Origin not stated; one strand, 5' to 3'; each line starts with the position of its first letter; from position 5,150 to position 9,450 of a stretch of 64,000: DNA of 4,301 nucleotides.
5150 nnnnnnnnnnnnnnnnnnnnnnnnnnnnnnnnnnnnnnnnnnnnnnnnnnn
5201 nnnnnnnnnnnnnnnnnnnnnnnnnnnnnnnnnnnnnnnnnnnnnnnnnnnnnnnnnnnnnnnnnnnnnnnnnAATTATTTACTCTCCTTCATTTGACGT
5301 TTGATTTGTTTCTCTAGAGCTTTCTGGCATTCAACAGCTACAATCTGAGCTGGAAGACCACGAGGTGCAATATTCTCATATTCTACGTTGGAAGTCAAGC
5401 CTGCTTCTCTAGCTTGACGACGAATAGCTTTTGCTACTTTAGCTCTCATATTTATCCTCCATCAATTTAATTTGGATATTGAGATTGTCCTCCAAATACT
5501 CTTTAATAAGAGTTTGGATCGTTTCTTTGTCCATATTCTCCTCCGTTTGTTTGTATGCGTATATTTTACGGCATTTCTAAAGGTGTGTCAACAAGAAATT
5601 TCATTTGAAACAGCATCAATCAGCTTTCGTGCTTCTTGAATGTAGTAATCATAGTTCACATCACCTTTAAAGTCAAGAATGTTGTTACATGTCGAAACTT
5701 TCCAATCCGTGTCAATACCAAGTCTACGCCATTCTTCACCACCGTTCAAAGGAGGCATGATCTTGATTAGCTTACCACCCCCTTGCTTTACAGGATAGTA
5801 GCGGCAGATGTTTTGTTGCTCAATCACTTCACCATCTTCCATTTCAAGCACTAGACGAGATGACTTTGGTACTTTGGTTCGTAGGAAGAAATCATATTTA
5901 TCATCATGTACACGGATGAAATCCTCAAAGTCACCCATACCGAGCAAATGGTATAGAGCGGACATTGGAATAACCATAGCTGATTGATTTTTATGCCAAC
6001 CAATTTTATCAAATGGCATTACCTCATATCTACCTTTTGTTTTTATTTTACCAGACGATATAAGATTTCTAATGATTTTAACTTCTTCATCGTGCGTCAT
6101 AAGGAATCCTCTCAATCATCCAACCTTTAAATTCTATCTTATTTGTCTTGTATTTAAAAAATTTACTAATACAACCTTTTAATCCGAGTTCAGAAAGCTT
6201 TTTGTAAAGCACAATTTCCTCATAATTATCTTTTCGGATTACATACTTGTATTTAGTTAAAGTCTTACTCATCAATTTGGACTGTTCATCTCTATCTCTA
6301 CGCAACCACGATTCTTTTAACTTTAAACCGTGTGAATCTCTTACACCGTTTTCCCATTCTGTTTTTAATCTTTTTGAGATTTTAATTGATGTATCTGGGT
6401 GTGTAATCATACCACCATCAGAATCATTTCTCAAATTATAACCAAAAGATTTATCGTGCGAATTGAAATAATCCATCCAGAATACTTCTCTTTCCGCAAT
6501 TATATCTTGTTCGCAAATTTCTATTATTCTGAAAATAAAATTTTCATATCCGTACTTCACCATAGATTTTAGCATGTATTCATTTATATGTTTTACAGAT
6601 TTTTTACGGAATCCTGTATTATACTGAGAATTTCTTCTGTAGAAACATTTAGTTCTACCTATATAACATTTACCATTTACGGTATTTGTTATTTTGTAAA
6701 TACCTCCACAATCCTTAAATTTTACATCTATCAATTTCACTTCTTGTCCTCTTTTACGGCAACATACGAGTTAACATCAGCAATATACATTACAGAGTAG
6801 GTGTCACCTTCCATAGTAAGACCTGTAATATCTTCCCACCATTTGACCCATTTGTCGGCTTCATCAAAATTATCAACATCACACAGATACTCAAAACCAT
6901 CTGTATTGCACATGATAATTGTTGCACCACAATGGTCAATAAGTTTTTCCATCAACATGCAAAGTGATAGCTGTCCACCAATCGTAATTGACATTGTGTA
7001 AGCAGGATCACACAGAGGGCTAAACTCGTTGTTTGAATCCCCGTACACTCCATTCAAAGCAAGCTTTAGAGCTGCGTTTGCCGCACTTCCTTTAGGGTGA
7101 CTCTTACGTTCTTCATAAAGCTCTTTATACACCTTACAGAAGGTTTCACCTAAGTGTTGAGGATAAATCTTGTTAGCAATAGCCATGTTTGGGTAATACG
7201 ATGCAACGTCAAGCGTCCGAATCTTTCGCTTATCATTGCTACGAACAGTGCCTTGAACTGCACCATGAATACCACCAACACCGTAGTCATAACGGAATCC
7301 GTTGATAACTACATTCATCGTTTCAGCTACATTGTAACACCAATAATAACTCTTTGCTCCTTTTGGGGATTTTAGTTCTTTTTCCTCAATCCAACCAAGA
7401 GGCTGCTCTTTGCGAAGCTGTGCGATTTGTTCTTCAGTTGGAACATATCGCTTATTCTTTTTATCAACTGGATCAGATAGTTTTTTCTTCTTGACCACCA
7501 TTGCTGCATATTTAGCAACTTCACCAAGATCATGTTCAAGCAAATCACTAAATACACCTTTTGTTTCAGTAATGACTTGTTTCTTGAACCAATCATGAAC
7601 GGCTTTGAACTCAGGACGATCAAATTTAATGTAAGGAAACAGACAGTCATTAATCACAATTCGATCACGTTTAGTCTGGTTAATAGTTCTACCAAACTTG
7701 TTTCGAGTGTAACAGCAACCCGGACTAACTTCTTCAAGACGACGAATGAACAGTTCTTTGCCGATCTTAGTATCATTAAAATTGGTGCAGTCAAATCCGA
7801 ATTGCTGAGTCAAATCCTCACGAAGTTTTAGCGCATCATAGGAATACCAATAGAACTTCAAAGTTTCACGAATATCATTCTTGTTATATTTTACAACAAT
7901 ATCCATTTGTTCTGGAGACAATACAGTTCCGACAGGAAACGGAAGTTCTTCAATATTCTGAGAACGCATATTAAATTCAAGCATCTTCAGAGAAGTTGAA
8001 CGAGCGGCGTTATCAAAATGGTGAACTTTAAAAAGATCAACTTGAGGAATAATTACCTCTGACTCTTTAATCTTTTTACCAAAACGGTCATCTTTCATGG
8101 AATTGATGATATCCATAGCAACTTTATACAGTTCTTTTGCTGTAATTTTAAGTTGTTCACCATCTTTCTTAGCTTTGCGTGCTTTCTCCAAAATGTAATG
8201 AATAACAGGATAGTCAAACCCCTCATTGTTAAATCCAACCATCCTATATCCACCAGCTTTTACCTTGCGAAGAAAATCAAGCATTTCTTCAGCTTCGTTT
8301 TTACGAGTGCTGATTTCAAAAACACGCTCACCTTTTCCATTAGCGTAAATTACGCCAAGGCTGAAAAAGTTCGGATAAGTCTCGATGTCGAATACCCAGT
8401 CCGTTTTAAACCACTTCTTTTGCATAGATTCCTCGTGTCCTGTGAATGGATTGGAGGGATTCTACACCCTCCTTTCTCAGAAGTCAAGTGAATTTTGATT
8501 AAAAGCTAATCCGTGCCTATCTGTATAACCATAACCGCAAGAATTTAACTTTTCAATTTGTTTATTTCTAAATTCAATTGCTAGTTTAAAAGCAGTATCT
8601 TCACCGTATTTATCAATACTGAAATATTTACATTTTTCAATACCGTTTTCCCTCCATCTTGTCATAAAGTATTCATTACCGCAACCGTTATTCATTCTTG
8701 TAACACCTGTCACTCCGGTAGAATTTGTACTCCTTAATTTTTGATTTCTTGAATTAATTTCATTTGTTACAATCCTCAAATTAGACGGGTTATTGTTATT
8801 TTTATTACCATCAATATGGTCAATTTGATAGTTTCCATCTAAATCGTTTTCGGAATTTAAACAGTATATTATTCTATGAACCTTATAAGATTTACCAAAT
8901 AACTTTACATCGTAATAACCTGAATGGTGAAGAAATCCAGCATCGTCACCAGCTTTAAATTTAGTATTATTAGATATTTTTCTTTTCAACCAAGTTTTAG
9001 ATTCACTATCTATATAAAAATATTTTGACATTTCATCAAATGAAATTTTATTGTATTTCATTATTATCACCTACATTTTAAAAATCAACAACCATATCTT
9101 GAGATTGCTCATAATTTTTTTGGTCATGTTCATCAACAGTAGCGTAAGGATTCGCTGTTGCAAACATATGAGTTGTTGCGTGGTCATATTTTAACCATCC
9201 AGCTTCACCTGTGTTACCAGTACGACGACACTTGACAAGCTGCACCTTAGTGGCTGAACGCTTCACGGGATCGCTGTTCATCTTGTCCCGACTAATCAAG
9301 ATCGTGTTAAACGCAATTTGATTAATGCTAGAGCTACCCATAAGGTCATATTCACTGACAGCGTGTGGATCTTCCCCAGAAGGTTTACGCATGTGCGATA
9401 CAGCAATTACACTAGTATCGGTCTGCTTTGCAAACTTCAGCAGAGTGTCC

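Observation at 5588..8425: Family-B-type DNA polymerase split into two ORFs by a free-standing GIY-YIG homing endonuclease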

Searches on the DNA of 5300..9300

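Call 19: search_rna_families(source=window, start=5300, end=9300, threshold=evalue, max_evalue=10)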
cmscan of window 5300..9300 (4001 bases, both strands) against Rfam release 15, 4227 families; matches with E-value up to 10: 4.
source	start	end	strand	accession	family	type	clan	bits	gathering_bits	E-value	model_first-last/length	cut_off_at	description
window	8076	8218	-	RF02857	30_255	Gene; sRNA;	-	22.4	197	2.6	1-213/213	no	Leptospira sRNA 30_255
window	8260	8348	-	RF01302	snoU36a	Gene; snRNA; snoRNA; CD-box;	CL00051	21.3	45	0.77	1-90/90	no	SnoRNA U36a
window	6061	6150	-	RF01866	ceN33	Gene; snRNA; snoRNA; CD-box;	-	19.1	75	1.2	1-118/118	no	C. elegans snoRNA ceN33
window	7672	7742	-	RF04295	mir-329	Gene; miRNA;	CL00149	17.9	76.8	3.9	1-80/80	no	mir-329 microRNA precursor family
